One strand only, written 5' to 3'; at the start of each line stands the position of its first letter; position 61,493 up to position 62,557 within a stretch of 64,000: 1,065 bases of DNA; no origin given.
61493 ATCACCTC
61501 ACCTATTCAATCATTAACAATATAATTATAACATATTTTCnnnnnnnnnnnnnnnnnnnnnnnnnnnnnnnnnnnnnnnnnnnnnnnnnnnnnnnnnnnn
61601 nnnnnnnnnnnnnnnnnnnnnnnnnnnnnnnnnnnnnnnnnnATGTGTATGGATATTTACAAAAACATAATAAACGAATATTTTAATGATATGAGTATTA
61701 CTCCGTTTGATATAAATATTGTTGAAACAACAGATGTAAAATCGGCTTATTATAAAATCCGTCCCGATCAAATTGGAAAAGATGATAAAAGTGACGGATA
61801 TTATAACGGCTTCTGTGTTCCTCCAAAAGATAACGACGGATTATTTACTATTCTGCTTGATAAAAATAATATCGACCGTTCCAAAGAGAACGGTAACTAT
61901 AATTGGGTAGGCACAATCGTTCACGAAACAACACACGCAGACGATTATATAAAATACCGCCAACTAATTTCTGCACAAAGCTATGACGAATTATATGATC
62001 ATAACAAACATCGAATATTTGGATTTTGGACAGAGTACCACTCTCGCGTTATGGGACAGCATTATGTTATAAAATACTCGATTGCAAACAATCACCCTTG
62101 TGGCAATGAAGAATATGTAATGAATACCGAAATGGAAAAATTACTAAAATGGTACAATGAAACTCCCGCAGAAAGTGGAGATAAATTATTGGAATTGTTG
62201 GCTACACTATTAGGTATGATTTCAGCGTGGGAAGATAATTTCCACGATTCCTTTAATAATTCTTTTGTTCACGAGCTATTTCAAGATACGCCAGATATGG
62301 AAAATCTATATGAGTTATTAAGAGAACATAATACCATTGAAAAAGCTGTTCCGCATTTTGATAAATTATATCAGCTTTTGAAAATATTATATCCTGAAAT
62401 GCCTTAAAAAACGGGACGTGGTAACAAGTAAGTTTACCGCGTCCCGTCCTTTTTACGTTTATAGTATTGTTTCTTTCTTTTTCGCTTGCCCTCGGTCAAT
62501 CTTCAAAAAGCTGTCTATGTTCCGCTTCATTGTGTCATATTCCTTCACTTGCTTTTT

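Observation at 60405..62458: AT-rich divergent two-gene cassette (HNH-like nuclease plus HExxH protein) bracketed by two copies of the same terminator hairpin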

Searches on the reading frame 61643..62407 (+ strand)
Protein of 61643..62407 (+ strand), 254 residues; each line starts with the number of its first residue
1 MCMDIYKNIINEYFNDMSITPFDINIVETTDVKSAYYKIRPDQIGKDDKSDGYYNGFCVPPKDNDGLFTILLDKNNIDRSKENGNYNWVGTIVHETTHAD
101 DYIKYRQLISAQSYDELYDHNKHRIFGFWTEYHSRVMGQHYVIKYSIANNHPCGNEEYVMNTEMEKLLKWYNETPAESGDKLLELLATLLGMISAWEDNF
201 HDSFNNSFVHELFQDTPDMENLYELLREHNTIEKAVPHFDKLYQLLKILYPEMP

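Call 8: search_protein_families(library=pfam, proteins=[window:61643-62407:+], max_evalue=1)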
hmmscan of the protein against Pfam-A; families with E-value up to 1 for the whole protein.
window:61643-62407:+ (254 aa): 2 families
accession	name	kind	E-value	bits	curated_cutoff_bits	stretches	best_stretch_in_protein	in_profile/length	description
PF14330.11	DUF4387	-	0.18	13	27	1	79-129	9-59/98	Domain of unknown function (DUF4387)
PF14726.11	RTTN_N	-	0.2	12.9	25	1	164-190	31-57/97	Rotatin, an armadillo repeat protein, centriole functioning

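Call 9: search_protein_families(library=padloc, proteins=[window:61643-62407:+], max_evalue=1)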
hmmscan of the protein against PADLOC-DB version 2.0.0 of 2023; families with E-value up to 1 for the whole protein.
window:61643-62407:+ (254 aa): 0 families

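Call 10: search_protein_families(library=ncbifam, proteins=[window:61643-62407:+], max_evalue=1)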
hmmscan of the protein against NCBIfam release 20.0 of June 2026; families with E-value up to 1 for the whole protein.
window:61643-62407:+ (254 aa): 0 families

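Call 11: search_protein_families(library=phrogs, proteins=[window:61643-62407:+], max_evalue=1)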
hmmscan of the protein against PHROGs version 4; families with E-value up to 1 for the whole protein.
window:61643-62407:+ (254 aa): 4 families
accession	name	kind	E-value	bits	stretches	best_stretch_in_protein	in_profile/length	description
phrog_4786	-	other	0.071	13.7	1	122-188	138-203/252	cysteine dioxygenase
phrog_15787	-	unknown function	0.086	13.8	1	79-141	19-78/103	-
phrog_18869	-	unknown function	0.22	12.2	1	190-218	31-58/258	-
phrog_5770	-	unknown function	0.29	12.5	1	198-248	83-133/135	-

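Call 13: find_homologous_proteins(query=window:61643-62407:+)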
Query window:61643-62407:+ (254 aa): 7 proteins with E <= 0.001 among 173 candidates.
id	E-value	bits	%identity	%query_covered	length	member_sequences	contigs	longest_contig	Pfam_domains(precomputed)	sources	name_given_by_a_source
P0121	1.3e-172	591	100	100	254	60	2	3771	-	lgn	-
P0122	3.3e-129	448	77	100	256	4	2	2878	-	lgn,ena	-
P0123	2.5e-113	396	73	94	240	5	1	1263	-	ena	-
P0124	3.0e-73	265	49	98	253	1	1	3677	-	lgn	-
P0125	1.1e-65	240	45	100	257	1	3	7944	-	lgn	-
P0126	1.7e-65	239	45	98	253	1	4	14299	-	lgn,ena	-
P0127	2.2e-63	232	45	98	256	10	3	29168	-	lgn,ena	-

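Call 19: find_encoding_contigs(protein=P0127, flank=8000, max_places=4)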
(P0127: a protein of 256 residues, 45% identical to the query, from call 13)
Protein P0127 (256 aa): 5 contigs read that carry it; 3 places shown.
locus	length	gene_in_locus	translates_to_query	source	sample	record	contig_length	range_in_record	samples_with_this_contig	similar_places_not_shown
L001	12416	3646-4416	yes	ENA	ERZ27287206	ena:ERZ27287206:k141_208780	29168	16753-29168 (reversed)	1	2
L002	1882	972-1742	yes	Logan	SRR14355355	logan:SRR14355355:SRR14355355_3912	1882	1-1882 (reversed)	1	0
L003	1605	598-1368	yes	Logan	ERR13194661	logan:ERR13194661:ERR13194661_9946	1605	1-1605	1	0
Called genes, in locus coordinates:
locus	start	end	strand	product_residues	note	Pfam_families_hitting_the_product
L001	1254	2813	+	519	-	PF00239:Resolvase, PF07508:Recombinase, PF13408:Zn_ribbon_recom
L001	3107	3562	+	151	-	-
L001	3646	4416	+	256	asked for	-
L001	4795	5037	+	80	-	-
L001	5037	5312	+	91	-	-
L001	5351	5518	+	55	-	-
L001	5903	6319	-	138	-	PF00408:PGM_PMM_IV (weak)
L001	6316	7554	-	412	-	PF02878:PGM_PMM_I, PF02879:PGM_PMM_II, PF02880:PGM_PMM_III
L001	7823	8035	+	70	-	PF13472:Lipase_GDSL_2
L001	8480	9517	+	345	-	PF04041:Glyco_hydro_130, PF04616:Glyco_hydro_43 (faint), PF04041:Glyco_hydro_130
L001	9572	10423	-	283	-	PF00165:HTH_AraC, PF12833:HTH_18, PF00165:HTH_AraC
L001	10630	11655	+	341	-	PF04041:Glyco_hydro_130, PF04616:Glyco_hydro_43 (faint), PF04041:Glyco_hydro_130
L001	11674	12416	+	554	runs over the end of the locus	-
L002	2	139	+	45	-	?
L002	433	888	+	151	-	-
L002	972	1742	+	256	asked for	-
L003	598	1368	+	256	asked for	-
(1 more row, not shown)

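Call 20: find_encoding_contigs(protein=P0126, flank=8000, max_places=4)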
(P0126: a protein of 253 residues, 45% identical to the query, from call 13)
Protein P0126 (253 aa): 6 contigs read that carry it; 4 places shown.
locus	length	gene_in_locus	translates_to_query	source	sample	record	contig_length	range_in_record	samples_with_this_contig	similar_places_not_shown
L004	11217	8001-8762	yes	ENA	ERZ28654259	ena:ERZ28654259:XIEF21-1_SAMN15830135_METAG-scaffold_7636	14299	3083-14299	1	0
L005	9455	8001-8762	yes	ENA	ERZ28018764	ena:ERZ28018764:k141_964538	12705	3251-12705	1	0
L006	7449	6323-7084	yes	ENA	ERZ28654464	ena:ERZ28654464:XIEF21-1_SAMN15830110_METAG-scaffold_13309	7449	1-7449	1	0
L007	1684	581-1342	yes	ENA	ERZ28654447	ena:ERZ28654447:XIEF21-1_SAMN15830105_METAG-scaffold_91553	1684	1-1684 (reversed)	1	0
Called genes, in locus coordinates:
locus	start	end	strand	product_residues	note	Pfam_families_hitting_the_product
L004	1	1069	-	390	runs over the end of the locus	PF08239:SH3_3 (faint)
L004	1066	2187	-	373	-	PF08239:SH3_3 (weak)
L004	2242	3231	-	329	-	PF06347:SH3_4 (weak), PF08239:SH3_3 (weak), PF18348:SH3_16 (weak)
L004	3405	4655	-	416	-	PF08239:SH3_3 (faint), PF06347:SH3_4 (faint)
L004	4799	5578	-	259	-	PF14285:DUF4367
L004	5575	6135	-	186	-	PF04542:Sigma70_r2, PF08281:Sigma70_r4_2, PF04545:Sigma70_r4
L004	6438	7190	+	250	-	-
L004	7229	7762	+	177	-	-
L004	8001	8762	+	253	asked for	-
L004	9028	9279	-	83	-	PF19537:DUF6061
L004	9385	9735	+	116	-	PF13560:HTH_31, PF01381:HTH_3, PF12844:HTH_19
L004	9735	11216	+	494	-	?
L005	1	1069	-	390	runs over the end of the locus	PF08239:SH3_3 (faint)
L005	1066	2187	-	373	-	PF08239:SH3_3 (weak)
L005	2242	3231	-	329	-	PF06347:SH3_4 (weak), PF08239:SH3_3 (weak), PF18348:SH3_16 (weak)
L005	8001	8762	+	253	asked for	-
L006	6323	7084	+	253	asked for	-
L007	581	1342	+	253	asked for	-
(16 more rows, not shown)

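Call 21: find_encoding_contigs(protein=P0125, flank=8000, max_places=4)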
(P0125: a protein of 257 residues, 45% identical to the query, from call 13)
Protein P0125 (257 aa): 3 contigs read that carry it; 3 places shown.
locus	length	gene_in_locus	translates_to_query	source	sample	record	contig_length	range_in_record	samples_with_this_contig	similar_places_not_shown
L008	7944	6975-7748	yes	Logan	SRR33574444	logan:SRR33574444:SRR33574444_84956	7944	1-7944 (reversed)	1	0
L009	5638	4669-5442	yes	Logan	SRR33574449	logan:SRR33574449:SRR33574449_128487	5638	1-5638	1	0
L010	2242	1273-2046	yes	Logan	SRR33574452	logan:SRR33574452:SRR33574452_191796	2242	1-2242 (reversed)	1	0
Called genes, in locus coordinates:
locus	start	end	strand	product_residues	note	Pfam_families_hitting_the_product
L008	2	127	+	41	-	?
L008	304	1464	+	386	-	PF14022:DUF4238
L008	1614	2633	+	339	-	PF21654:DncV-like_NTFase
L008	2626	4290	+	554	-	PF00899:ThiF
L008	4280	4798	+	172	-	PF14464:Prok-JAB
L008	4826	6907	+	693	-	PF00149:Metallophos, PF12850:Metallophos_2 (faint), PF18145:SAVED, PF00717:Peptidase_S24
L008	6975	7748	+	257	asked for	-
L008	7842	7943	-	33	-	?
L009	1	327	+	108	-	?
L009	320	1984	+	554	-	PF00899:ThiF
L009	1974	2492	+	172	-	PF14464:Prok-JAB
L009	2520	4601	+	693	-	PF00149:Metallophos, PF12850:Metallophos_2 (faint), PF18145:SAVED, PF00717:Peptidase_S24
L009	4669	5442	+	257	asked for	-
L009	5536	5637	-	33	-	?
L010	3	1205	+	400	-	?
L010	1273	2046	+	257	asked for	-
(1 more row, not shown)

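Call 22: find_encoding_contigs(protein=P0122, flank=8000, max_places=4)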
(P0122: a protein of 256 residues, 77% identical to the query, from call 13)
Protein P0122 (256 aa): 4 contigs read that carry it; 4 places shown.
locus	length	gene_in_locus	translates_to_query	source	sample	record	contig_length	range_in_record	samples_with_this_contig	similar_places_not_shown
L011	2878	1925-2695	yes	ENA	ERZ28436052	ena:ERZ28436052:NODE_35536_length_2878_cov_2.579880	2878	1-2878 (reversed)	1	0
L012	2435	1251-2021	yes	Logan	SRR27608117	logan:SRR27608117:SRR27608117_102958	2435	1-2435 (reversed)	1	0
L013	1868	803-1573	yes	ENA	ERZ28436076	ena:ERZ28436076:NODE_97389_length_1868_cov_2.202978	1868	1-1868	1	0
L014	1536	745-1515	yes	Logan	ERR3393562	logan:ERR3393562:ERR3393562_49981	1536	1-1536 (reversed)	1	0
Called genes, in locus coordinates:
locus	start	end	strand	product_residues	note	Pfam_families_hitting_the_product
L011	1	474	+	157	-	?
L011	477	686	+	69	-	PF14203:TTRAP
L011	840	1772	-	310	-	-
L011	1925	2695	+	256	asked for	-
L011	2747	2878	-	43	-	?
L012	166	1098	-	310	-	-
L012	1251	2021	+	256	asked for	-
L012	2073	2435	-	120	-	?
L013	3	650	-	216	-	?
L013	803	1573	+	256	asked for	-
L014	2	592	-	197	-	?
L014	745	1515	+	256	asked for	-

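Call 23: find_encoding_contigs(protein=P0124, flank=8000, max_places=4)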
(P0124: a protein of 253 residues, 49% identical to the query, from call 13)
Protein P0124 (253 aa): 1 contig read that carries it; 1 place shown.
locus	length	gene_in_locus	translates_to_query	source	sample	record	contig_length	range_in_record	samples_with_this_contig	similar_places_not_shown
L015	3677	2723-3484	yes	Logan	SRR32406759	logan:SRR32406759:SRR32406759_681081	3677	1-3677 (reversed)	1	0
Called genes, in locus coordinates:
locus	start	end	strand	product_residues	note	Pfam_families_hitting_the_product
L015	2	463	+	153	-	?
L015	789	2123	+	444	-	-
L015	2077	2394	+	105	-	-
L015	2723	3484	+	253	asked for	-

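Call 49: search_protein_representatives(alignment_id=A1)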
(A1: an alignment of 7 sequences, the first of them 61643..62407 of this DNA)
Query: 7 sequences, 255 profile positions. Proteins with E-value up to 0.001 (for the whole library): 219; up to 1e-10: 106; up to 1e-30: 27. The best 150 are listed.
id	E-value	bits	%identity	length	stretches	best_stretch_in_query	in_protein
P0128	1.0e-106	372.6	-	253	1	4-255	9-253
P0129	2.0e-97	342.1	-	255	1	3-255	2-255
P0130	2.1e-58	214.3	-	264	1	6-249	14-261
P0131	3.7e-53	197.1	-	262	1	7-248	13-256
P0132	3.1e-51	190.8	-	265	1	8-249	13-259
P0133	1.4e-48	182.0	-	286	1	7-253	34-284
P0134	2.9e-48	181.0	-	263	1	4-249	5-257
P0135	1.2e-45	172.4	-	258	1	5-246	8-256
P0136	6.3e-45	170.1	-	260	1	6-249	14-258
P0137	1.5e-41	159.0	-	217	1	4-208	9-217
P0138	1.9e-40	155.4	-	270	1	6-249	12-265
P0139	3.4e-39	151.3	-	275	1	9-251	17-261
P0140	1.2e-38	149.5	-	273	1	8-249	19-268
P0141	1.1e-37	146.3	-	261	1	7-253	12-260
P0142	1.8e-36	142.4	-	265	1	5-249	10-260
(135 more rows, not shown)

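Call 52: search_solved_structures(query=A7, max_evalue=10, show_alignments=2)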
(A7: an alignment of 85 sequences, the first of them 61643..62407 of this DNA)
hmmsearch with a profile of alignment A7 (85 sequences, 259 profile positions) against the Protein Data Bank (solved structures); distinct sequences matched with E-value up to 10: 15.
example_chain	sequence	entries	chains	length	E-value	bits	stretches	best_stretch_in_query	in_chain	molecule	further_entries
6r54_A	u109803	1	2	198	0.12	15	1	91-152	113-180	Pro-Pro endopeptidase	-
8gym_tf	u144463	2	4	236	0.13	14.9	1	161-247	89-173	NDUTT15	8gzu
5msj_A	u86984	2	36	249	0.14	14.8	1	23-82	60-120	Proteasome activator complex subunit 1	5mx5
6r55_A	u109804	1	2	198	0.31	13.6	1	91-152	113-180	Pro-Pro endopeptidase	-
6r56_A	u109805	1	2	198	0.31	13.6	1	91-152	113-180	Pro-Pro endopeptidase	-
2n6j_A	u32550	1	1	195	0.31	13.6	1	91-151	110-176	Zinc metalloprotease Zmp1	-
5n12_A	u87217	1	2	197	0.31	13.6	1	91-151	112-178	Pro-Pro endopeptidase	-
6r5a_A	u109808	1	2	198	0.32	13.6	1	91-151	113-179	Pro-Pro endopeptidase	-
5a0p_A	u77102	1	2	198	0.32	13.6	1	91-151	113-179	ZINC METALLOPROTEASE ZMP1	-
6r52_A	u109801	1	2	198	0.32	13.6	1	91-151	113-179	Pro-Pro endopeptidase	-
6r53_A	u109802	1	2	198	0.32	13.6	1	91-151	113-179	Pro-Pro endopeptidase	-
7dr6_B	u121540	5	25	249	0.81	12.2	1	23-80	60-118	Proteasome activator complex subunit 1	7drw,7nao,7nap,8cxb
9g0j_A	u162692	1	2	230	1.3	11.6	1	97-152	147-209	ATLF-like domain-containing protein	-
1ast_A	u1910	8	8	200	1.5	11.3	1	86-124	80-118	ASTACIN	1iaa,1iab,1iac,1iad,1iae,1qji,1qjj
6ht9_A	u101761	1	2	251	1.7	11.2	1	86-124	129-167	Astacin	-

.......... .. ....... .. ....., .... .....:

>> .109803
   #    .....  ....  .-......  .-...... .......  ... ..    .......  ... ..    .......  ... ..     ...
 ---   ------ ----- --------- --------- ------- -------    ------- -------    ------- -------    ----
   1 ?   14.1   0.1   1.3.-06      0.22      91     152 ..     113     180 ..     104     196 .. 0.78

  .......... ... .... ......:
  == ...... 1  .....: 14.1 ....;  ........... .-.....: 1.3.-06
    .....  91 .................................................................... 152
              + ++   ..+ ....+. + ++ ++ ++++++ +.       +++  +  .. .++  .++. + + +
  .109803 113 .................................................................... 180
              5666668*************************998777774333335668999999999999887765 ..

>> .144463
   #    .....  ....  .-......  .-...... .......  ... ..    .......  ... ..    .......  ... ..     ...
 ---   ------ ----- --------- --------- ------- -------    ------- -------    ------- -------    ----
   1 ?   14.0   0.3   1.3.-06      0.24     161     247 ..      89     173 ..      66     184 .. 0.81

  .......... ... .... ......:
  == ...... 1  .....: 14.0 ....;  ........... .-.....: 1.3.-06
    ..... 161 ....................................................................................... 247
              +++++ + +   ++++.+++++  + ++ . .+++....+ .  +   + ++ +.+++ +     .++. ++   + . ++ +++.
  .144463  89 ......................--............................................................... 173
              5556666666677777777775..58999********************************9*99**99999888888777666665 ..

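Call 53: search_protein_families(library=pfam, alignment_id=A7, max_evalue=0.01)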
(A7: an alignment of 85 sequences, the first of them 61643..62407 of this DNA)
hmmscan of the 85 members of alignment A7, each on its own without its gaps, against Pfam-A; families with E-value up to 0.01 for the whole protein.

A. member 1, window:61643-62407:+ (254 aa): 0 families

B. families by the number of members that match (of 85 scanned): 9 families
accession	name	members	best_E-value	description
PF10263.15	SprT-like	7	8.1e-05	SprT-like family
PF18894.6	PhageMetallopep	3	0.00032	Putative phage metallopeptidase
PF18958.6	DUF5700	1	0.00023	Putative zinc dependent peptidase (DUF5700)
PF09768.15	Peptidase_M76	1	0.0022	Peptidase M76 family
PF19527.4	DUF6055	1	0.0027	Family of unknown function (DUF6055)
PF04450.18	BSP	1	0.0057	Peptidase of plants and bacteria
PF05572.19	Peptidase_M43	1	0.0068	Pregnancy-associated plasma protein-A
PF14521.12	Aspzincin_M35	1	0.0077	Lysine-specific metallo-endopeptidase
PF04433.23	SWIRM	1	0.0083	SWIRM domain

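Call 57: search_dna_similar(query=window:61643-62407:+, collection=phages, mode=protein, max_rows=25, max_evalue=0.001)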
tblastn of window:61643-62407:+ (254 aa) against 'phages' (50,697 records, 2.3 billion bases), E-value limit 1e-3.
No match.

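Call 59: search_dna_similar(query=window:61643-62407:+, collection=plasmids, mode=protein, max_rows=25, max_evalue=0.001)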
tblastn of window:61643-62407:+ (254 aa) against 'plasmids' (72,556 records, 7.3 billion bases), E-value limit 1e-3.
Records with a match: 1; places in all: 1; records where one place covers at least 80% of the query: 0.
Best place of each record, by identity: <60% 1.
By first word of the organism name: Clostridium 1.
By predicted mobility (MOB-suite, as given by PLSDB): non-mobilizable 1.
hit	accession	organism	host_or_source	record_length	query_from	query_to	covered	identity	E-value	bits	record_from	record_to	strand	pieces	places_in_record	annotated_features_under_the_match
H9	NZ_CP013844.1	Clostridium botulinum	Microbial isolate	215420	54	144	36%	29.7%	2e-6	56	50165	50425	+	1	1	hypothetical protein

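Call 60: predict_structure(alignment_id=A7)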
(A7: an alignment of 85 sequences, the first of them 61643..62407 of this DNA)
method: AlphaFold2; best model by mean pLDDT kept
length: 254 residues; sequences in the alignment: 85
mean_pLDDT: 95.6   pTM: 0.93
mean pLDDT of the five models: 95.6, 95.3, 95.2, 94.9, 94.8
residues with pLDDT >= 90: 234; 70-90: 15; 50-70: 5; < 50: 0
segments of 3 or more residues with pLDDT < 50: none
pLDDT, mean of each block of 10 residues (from residue 1): 86 98 97 95 85 87 97 96 97 98 98 93 96 99 98 98 98 93 96 98 98 98 98 98 97 83
secondary structure, 60 per line:
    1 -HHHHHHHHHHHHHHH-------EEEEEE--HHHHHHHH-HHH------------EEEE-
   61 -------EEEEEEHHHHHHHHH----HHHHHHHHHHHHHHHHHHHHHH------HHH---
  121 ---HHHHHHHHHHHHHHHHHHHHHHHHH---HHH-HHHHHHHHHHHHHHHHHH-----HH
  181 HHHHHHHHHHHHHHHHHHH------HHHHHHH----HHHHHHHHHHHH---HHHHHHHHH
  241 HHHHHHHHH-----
elements in order: H2-16 E24-29 H32-39 E56-59 E68-73 H74-82 H87-108 H124-148 H156-173 H179-199 H206-212 H217-228 H232-249

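Call 64: fold_search(model_id=the predicted structure, library=pdb)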
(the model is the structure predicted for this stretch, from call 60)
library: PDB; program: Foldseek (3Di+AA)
matches with E <= 10: 112; with E <= 0.001: 0
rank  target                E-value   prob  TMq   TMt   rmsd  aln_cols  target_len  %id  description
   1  1oz9                  5.2e-01  0.92  0.26  0.44   5.2       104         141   15  Crystal structure of AQ_1354, a hypothetical protein from Aquifex aeolicus (released 2003-09-23)
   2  3c18_B                1.0e+00  0.08  0.16  0.14  17.7       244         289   12  Crystal structure of nucleotidyltransferase-like protein (ZP_00538802.1) from Exiguobacterium sibiricum 255-15 at 1.90 (released 2008-02-12)
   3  3c18_A                1.8e+00  0.06  0.16  0.14  17.7       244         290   12  Crystal structure of nucleotidyltransferase-like protein (ZP_00538802.1) from Exiguobacterium sibiricum 255-15 at 1.90 (released 2008-02-12)
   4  1tvi_MODEL_1_A        3.3e+00  0.30  0.24  0.37   4.7        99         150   12  Solution structure of TM1509 from Thermotoga maritima: VT1, a NESGC target protein (released 2005-01-04)
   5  7owg_Y                3.3e+00  0.06  0.18  0.07  13.9       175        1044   11  human DEPTOR in a complex with mutant human mTORC1 A1459P (released 2021-09-08)
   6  9a53_A                3.5e+00  0.01  0.11  0.07  20.4       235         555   13  Integrative model of GLPD-ATPF by crosslinking MS and deep learning (released 2024-09-18)
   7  4x2a_B                4.0e+00  0.18  0.16  0.22   4.9        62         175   24  Crystal structure of mouse glyoxalase I complexed with baicalein (released 2015-09-16)
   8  9k8e_A                4.0e+00  0.07  0.21  0.22  12.8       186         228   13  Cryo-EM structure of designed zinc-induced tetrahedron Cage-t32-Zn1-HEHE-35 (released 2025-10-29)
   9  2za0_A                4.2e+00  0.18  0.16  0.21   5.0        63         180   24  Crystal structure of mouse glyoxalase I complexed with methyl-gerfelin (released 2008-08-12)
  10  8h4m                  4.2e+00  0.03  0.15  0.11  19.5       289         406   10  Crystal Structure of GTP-bound Irgb6_T95D mutant (released 2023-10-18)
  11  1qbk_B                4.4e+00  0.04  0.18  0.08  11.8       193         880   11  STRUCTURE OF THE KARYOPHERIN BETA2-RAN GPPNHP NUCLEAR TRANSPORT COMPLEX (released 1999-06-01)
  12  8qvu_E                4.7e+00  0.06  0.12  0.17   5.7        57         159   12  Crystal Structure of ligand ACBI3 in complex with KRAS G12D C118S GDP and pVHL:ElonginC:ElonginB complex (released 2023-12-06)
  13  5cwb                  4.9e+00  0.06  0.18  0.22  11.9       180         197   13  Crystal structure of de novo designed helical repeat protein DHR4 (released 2015-12-16)
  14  7cun_B                4.9e+00  0.04  0.15  0.06  16.9       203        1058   10  The structure of human Integrator-PP2A complex (released 2020-11-25)
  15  3vcx_B                5.1e+00  0.16  0.15  0.28   5.5        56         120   14  Crystal structure of a putative glyoxalase/bleomycin resistance protein from Rhodopseudomonas palustris CGA009 (released 2012-01-18)
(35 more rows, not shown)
